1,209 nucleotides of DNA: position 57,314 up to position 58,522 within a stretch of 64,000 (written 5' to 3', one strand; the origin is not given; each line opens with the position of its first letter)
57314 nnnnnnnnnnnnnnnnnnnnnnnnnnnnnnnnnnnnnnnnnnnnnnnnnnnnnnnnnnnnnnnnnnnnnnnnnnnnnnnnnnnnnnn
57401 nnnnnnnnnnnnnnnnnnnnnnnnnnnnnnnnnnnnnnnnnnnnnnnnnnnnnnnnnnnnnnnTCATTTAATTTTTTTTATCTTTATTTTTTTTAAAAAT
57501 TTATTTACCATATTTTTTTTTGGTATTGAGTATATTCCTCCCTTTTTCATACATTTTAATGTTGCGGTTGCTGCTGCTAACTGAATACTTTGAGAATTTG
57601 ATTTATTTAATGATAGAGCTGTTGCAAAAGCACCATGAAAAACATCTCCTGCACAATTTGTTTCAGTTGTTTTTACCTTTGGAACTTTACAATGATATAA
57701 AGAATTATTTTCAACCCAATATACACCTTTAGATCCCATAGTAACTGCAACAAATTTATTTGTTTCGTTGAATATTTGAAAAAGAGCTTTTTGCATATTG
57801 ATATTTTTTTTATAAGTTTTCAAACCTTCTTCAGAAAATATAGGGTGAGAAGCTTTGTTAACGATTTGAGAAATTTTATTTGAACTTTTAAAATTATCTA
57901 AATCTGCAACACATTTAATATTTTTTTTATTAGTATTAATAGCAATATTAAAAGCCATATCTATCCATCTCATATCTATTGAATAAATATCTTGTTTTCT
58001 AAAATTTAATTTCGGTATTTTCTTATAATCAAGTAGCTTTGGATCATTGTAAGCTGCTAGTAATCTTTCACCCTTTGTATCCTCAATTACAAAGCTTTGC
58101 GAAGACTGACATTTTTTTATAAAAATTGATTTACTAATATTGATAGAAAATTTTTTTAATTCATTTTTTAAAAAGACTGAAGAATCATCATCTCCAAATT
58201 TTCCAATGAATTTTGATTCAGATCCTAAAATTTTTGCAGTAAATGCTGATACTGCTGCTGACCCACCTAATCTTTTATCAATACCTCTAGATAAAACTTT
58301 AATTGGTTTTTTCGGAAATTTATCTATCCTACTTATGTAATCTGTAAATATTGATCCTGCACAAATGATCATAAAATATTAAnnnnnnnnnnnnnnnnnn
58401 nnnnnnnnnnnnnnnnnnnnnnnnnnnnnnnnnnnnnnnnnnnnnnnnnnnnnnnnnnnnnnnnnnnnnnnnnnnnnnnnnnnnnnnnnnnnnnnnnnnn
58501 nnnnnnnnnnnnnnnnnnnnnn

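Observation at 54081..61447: Sugar cluster built around a split ComD/ComE-type decarboxylase: candidate sulfosugar/sulfonate or otherwise new catabolic route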

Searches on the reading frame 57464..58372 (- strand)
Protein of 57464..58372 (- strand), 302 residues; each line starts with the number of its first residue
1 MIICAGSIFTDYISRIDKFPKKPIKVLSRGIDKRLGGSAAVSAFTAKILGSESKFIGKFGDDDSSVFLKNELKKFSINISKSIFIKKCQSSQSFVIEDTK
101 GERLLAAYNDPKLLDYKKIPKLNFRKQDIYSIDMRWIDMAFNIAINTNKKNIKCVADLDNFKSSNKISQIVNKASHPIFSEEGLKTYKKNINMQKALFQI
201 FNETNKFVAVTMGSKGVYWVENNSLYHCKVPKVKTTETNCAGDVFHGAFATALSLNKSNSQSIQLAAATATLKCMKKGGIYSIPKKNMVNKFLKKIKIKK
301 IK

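Call 4: search_protein_families(library=pfam, proteins=[window:57464-58372:-])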
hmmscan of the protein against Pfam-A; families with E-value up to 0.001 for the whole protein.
window:57464-58372:- (302 aa): 1 family
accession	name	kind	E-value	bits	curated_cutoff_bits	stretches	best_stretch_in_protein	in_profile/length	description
PF00294.29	PfkB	-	7.9e-36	124.4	25.8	1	2-285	4-301/302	pfkB family carbohydrate kinase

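Call 5: search_protein_families(library=ncbifam, proteins=[window:57464-58372:-])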
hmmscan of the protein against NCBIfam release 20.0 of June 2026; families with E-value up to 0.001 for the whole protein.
window:57464-58372:- (302 aa): 19 families
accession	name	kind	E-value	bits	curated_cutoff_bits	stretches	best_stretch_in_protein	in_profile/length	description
TIGR02152.1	D_ribokin_bact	equivalog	4.1e-32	111.7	299.65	2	188-290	195-297/298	ribokinase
NF008353.0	PRK11142.1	equivalog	4.8e-26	92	341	2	193-295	203-305/307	ribokinase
TIGR04382.1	myo_inos_iolC_N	equivalog_domain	5.7e-19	68.5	300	2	164-293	179-309/309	5-dehydro-2-deoxygluconokinase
NF006957.1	PRK09434.1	equivalog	5.1e-18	65.6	450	2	165-287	171-300/302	fructokinase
NF053626.1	RibKinHalex1628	equivalog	5.8e-17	62.1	330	1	2-294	4-292/293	ATP-dependent ribose-1-phosphate kinase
TIGR03168.1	1-PFK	subfamily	1.9e-15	56.6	216.4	1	189-299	197-305/305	hexose kinase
TIGR03828.1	pfkB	equivalog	2e-14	53.3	292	1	188-299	196-305/305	1-phosphofructokinase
NF007321.0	PRK09813.1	equivalog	5.7e-10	39.1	247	1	36-271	24-252/261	fructoselysine 6-kinase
TIGR02198.1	rfaE_dom_I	equivalog_domain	9.4e-10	38.1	345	1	20-86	31-97/315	D-glycero-beta-D-manno-heptose-7-phosphate kinase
NF049991.1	TagKinase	equivalog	1.2e-09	37.4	420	1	163-296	184-318/321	tagatose kinase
NF040938.1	KDG_KDGal_kin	equivalog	1.9e-09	37.1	400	1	193-294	203-304/305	bifunctional 2-dehydro-3-deoxygluconokinase/2-dehydro-3-deoxygalactonokinase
NF041164.1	NucKinThplmales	equivalog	2e-09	37.1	450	1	13-289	15-287/295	nucleoside kinase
NF007068.0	PRK09513.1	equivalog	1.4e-08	34.4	432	1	183-301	198-311/312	1-phosphofructokinase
NF041332.1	KDG_KDGal_kin_Halo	equivalog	1.9e-08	34.1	440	1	206-295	224-312/320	bifunctional 2-dehydro-3-deoxygluconokinase/2-dehydro-3-deoxygalactonokinase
NF008454.0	PRK11316.1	equivalog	2.2e-07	29.9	521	0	20-80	34-94/475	bifunctional D-glycero-beta-D-manno-heptose-7-phosphate kinase/D-glycero-beta-D-manno-heptose 1-phosphate adenylyltransferase HldE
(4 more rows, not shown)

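Call 17: search_solved_structures(query=window:57464-58372:-, max_evalue=1e-10)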
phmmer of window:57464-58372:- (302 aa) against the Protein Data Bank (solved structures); distinct sequences matched with E-value up to 1e-10: 9.
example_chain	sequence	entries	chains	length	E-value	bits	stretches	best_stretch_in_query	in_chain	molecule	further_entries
7ag6_A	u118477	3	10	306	1.4e-44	155.9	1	2-294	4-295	Sulfofructose kinase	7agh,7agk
2rbc_A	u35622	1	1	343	5.7e-27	98.2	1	2-289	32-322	Sugar kinase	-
1vm7_A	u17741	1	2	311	4.6e-16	62.4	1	4-295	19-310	ribokinase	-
1gqt_A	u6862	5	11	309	1.3e-13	54.4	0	199-295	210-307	RIBOKINASE | PROTEIN (RIBOKINASE)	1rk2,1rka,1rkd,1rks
4x8f_A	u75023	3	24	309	4.6e-13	52.6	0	193-294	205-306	Ribokinase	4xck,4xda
3ry7_A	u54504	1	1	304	1.1e-12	51.3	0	205-291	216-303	Ribokinase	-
6znx_A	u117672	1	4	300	1.6e-11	47.5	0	1-107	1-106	Ribokinase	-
8cqx_A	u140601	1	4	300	2.2e-11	47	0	1-107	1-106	Ribokinase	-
2hqq_A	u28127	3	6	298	6.6e-11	45.5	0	2-278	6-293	Ketohexokinase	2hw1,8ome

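Call 37: search_solved_structures(query=window:57464-58372:-, max_evalue=1e-20, show_alignments=2)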
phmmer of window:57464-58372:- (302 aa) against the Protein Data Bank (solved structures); distinct sequences matched with E-value up to 1e-20: 2.
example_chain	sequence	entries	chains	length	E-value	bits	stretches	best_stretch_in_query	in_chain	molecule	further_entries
7ag6_A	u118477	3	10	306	1.4e-44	155.9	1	2-294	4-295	Sulfofructose kinase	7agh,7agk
2rbc_A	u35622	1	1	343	5.7e-27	98.2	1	2-289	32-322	Sugar kinase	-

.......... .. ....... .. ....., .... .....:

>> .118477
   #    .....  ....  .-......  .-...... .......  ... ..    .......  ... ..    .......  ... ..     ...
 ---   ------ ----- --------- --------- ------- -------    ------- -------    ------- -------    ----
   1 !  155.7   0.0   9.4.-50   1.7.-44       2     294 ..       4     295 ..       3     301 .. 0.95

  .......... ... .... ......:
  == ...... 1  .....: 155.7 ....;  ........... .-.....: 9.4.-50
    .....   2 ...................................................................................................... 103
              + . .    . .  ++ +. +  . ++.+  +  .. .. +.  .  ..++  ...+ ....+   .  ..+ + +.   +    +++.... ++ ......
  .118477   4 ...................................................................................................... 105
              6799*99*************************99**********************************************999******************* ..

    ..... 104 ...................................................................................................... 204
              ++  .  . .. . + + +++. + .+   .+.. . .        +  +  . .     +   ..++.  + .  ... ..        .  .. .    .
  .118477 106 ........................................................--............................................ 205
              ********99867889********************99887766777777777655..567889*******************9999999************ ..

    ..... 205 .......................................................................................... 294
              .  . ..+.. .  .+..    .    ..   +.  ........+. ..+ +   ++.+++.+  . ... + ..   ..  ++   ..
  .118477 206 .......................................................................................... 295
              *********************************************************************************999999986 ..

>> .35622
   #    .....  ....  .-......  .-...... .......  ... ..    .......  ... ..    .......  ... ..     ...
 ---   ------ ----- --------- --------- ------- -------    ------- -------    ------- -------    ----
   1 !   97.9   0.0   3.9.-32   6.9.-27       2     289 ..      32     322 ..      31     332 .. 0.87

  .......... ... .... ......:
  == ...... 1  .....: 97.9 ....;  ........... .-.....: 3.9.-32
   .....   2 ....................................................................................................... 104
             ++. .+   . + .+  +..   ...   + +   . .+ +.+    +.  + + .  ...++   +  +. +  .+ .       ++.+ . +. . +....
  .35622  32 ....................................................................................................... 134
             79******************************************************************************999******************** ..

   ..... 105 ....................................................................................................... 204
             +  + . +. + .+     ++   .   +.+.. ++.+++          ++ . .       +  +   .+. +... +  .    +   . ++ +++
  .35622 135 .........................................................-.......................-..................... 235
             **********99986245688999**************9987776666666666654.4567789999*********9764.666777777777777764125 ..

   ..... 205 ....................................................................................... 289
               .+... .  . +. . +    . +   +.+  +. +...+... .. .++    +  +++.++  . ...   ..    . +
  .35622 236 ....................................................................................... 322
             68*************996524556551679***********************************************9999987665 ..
